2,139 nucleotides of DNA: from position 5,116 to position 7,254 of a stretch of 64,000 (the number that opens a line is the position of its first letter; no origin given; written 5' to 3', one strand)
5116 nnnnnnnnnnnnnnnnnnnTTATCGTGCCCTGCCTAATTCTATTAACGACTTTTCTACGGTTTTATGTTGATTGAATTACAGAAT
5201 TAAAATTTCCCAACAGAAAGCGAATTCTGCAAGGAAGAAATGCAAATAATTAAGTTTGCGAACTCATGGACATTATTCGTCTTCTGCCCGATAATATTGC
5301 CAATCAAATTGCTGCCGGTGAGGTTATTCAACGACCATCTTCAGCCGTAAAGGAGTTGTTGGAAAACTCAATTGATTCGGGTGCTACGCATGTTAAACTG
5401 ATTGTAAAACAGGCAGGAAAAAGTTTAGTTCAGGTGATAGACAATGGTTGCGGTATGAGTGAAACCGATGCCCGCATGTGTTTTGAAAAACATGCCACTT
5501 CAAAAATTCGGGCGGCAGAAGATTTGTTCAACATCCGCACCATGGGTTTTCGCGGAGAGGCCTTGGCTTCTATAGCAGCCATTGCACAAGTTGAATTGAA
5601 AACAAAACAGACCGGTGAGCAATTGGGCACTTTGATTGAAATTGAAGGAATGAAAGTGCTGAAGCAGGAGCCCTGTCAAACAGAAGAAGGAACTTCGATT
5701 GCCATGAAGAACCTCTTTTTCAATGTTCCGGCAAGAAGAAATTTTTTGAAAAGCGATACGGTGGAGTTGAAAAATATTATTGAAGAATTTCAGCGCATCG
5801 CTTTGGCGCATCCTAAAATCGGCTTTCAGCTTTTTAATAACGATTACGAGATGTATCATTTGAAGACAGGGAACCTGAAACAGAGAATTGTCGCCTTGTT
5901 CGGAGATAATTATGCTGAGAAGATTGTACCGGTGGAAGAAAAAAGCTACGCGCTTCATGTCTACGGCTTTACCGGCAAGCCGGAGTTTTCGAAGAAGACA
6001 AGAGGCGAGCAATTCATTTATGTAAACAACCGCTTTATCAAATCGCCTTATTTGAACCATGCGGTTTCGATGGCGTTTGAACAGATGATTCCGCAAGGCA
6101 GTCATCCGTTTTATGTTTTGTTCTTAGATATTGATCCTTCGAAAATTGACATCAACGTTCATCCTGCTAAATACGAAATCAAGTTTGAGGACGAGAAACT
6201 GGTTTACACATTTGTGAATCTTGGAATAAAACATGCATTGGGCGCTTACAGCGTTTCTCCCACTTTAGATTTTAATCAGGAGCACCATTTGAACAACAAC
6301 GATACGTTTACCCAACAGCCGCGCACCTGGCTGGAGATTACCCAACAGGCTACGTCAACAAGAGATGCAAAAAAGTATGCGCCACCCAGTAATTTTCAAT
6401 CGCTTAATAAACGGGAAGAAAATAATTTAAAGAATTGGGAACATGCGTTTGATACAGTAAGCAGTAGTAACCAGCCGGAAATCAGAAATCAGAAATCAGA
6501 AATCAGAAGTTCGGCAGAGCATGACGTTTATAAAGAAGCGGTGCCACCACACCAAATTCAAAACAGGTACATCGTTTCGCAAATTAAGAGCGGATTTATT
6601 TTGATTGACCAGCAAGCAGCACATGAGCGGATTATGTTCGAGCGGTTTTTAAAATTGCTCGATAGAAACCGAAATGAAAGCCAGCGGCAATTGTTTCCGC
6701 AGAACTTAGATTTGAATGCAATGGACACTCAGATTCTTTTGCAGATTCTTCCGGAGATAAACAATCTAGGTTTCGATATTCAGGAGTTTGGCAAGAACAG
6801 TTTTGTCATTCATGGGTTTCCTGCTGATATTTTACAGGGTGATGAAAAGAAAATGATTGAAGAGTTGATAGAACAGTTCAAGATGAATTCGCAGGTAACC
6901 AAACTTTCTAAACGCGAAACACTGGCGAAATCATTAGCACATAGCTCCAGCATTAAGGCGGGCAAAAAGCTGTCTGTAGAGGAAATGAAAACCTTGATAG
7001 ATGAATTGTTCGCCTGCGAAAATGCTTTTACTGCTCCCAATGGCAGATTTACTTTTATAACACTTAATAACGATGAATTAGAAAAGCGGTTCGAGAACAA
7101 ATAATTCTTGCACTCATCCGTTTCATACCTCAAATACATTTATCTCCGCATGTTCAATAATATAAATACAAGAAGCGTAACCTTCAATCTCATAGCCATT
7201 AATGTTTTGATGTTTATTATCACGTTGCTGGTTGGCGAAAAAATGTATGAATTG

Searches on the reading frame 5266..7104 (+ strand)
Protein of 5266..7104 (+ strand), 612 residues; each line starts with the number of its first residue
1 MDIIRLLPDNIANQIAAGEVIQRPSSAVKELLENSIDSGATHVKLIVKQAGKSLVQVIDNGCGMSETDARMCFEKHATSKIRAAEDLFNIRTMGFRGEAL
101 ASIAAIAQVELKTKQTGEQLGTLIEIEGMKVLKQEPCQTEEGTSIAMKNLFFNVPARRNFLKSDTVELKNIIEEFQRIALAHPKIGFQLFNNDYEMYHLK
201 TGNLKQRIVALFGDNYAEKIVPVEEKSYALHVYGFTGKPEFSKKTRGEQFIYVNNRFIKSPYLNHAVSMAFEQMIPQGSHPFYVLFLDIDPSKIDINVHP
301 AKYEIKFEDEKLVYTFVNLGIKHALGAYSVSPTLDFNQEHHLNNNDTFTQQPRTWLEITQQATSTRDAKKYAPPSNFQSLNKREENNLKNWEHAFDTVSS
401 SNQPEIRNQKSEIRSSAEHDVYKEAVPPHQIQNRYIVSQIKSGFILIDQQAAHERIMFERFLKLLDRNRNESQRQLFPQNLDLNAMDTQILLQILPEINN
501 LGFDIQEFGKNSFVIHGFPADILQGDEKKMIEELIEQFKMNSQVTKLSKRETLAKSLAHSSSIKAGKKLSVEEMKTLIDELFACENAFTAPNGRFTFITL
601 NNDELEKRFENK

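Call 89: search_protein_families(library=pfam, proteins=[window:5266-7104:+])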
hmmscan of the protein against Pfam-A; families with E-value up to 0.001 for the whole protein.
window:5266-7104:+ (612 aa): 4 families
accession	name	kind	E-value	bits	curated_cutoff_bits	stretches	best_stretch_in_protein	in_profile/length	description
PF01119.25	DNA_mis_repair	-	3.8e-37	127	26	1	209-325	2-118/119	DNA mismatch repair protein, C-terminal domain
PF08676.16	MutL_C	-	4.1e-32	111.3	25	1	430-569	3-142/142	MutL C terminal dimerisation domain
PF13589.12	HATPase_c_3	-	1.1e-10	42.1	25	1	25-126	4-105/137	Histidine kinase-, DNA gyrase B-, and HSP90-like ATPase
PF02518.31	HATPase_c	-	5.7e-07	30.4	26.4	1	23-78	5-63/111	Histidine kinase-, DNA gyrase B-, and HSP90-like ATPase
